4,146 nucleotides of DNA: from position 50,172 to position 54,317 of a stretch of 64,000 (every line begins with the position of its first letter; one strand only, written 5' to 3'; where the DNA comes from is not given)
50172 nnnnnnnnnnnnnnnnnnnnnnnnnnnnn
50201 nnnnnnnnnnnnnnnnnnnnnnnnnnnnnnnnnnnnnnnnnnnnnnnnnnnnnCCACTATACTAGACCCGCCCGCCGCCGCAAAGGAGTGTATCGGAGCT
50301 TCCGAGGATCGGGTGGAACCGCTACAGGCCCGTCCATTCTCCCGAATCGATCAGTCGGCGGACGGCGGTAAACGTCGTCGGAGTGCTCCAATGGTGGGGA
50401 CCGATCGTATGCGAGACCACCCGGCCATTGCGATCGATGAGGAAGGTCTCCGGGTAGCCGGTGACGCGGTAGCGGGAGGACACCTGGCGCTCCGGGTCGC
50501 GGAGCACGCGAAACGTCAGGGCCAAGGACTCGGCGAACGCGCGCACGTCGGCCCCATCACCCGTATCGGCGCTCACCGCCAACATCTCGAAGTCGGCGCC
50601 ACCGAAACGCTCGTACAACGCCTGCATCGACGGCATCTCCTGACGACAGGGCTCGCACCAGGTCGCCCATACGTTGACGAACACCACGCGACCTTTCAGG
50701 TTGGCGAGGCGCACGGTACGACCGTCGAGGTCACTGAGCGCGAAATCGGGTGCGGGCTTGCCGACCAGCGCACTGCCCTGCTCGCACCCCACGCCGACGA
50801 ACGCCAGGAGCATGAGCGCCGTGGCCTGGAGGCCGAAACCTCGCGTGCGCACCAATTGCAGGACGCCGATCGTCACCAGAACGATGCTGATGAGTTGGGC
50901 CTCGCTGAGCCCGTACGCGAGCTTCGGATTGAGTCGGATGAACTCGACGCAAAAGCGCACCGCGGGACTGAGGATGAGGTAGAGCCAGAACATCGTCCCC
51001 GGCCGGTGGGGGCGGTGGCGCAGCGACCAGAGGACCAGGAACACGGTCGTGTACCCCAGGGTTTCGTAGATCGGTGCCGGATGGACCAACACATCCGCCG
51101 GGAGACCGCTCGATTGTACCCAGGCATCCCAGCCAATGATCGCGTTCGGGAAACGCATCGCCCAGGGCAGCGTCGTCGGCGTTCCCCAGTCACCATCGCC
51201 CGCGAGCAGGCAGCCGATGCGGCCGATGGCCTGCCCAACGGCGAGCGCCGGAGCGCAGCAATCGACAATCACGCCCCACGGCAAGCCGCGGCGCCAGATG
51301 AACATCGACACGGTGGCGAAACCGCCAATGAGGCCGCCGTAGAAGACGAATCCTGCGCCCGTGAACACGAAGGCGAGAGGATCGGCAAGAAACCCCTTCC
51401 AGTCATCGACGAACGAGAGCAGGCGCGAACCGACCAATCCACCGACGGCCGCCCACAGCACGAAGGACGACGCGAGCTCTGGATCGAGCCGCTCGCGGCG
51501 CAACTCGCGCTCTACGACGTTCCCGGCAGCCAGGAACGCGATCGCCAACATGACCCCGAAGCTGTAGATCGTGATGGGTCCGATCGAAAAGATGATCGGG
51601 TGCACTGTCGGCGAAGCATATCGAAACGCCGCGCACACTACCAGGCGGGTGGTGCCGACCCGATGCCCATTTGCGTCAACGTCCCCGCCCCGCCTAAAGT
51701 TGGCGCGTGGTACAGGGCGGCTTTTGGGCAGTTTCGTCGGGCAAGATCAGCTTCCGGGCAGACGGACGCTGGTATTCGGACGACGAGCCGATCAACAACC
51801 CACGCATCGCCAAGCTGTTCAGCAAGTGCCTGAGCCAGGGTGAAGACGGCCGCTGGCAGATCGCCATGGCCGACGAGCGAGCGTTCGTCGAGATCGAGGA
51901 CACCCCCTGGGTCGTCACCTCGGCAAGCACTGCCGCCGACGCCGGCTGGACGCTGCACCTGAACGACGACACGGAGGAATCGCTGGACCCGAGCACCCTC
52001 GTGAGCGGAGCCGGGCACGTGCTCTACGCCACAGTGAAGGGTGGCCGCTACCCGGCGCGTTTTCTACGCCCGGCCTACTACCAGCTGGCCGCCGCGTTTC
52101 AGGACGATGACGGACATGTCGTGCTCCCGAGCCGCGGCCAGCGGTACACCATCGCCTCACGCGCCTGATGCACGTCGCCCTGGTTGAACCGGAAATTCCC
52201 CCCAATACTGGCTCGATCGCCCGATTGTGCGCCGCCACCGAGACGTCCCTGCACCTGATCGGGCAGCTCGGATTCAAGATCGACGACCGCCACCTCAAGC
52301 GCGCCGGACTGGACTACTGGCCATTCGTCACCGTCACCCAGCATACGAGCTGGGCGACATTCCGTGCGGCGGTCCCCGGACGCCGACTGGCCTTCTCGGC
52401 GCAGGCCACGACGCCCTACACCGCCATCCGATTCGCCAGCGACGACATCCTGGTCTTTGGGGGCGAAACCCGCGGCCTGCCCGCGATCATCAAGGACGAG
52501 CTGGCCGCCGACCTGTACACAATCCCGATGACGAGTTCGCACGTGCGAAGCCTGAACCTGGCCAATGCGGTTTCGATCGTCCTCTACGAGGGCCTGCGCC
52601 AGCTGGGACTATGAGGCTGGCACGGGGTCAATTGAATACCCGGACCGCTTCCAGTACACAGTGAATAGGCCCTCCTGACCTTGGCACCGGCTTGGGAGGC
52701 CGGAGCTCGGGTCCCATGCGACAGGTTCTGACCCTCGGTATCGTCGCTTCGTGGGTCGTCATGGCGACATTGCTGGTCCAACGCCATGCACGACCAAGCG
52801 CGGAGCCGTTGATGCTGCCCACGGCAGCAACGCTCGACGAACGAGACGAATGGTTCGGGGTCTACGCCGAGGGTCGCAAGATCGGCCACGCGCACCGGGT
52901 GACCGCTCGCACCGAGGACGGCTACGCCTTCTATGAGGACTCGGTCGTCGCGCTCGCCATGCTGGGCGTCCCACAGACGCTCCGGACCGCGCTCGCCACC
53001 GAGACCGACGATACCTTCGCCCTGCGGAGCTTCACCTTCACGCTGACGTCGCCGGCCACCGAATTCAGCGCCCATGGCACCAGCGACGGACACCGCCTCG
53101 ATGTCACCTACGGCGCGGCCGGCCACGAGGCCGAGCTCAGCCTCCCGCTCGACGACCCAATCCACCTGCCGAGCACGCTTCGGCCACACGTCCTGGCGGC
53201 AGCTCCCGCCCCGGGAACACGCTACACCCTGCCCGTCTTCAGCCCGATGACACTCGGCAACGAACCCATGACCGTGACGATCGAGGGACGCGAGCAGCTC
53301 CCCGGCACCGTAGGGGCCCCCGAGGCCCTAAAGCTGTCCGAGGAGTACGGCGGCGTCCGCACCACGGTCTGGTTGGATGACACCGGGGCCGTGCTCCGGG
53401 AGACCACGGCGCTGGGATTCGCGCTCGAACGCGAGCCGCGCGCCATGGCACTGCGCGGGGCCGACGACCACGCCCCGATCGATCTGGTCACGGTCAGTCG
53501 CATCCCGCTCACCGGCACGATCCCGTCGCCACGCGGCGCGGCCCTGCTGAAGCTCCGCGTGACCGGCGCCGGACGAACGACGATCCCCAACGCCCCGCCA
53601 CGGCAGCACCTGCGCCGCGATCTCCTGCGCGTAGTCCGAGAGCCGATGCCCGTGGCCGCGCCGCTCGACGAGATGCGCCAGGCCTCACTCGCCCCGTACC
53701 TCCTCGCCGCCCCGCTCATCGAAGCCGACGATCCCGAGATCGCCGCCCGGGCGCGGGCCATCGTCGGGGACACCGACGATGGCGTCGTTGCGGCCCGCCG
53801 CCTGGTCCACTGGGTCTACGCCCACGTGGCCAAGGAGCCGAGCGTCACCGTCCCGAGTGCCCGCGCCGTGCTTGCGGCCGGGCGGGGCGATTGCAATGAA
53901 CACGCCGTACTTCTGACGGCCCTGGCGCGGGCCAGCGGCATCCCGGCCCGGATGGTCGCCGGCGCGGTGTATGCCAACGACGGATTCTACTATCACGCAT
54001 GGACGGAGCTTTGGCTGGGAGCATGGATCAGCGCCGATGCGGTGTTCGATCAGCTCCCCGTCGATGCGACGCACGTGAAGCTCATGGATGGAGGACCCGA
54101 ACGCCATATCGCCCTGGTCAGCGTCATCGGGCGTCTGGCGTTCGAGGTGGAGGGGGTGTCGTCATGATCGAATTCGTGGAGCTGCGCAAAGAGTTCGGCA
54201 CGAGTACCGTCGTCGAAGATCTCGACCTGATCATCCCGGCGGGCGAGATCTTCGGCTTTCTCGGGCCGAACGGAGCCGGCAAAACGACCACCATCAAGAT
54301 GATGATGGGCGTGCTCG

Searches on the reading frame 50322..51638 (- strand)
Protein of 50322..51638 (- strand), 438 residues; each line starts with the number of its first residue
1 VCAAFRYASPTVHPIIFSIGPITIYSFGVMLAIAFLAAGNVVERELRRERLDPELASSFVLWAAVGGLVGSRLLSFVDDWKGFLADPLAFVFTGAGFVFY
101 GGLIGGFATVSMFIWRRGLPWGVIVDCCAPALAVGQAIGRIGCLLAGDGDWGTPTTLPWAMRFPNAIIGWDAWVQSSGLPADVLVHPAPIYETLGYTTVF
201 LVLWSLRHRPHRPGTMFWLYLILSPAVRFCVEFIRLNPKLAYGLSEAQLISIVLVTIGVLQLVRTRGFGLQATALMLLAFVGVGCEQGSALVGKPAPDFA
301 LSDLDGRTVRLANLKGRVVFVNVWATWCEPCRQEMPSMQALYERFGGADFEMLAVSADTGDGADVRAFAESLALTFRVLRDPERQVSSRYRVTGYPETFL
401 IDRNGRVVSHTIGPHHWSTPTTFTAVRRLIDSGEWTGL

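Call 50: search_protein_families(library=pfam, proteins=[window:50322-51638:-], max_evalue=0.0001)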
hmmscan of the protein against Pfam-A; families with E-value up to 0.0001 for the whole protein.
window:50322-51638:- (438 aa): 5 families
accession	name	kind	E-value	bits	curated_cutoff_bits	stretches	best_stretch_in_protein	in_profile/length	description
PF01790.23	LGT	-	2.4e-50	171.5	24.9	1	14-263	1-239/240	Prolipoprotein diacylglyceryl transferase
PF00578.27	AhpC-TSA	-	1.3e-31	109.5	26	1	292-408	1-122/124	AhpC/TSA family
PF08534.16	Redoxin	-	6.8e-26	91.3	26.6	1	292-418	2-139/148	Redoxin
PF13905.12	Thioredoxin_8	-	3.9e-13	50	27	1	316-407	1-94/94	Thioredoxin-like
PF00085.26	Thioredoxin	-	1.6e-06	28.5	23.5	0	317-359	19-60/103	Thioredoxin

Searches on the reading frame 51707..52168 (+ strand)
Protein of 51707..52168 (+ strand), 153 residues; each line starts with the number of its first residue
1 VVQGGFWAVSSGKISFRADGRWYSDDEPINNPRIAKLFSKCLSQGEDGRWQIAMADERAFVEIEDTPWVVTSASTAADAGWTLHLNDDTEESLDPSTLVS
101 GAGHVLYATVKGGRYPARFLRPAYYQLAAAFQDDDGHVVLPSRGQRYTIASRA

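Call 50: search_protein_families(library=pfam, proteins=[window:51707-52168:+], max_evalue=0.0001)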
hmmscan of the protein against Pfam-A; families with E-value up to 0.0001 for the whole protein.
window:51707-52168:+ (153 aa): 2 families
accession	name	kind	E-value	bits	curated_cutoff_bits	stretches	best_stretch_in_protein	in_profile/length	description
PF06938.16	DUF1285_N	-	4.7e-07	29.9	29.3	1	13-65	15-66/67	Domain of unknown function (DUF1285), N-terminal domain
PF11161.13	DUF2944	-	2.4e-05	24.7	32.2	1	26-106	44-122/185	Protein of unknown function (DUF2946)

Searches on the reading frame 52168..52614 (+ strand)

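Call 50: search_protein_families(library=pfam, proteins=[window:52168-52614:+], max_evalue=0.0001)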
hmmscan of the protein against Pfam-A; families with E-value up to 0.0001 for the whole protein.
window:52168-52614:+ (148 aa): 1 family
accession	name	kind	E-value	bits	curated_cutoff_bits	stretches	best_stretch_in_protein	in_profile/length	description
PF00588.24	SpoU_methylase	-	1.5e-28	100.1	29.7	1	2-140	3-142/142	SpoU rRNA Methylase family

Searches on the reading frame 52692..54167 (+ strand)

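Call 50: search_protein_families(library=pfam, proteins=[window:52692-54167:+], max_evalue=0.0001)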
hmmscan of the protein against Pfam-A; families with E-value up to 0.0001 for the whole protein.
window:52692-54167:+ (491 aa): 2 families
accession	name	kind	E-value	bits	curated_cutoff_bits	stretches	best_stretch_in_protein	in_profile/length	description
PF01841.26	Transglut_core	-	2.8e-19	69.8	23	1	353-450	3-108/108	Transglutaminase-like superfamily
PF13471.12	Transglut_core3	-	6.4e-08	33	26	1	392-441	49-97/117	Transglutaminase-like superfamily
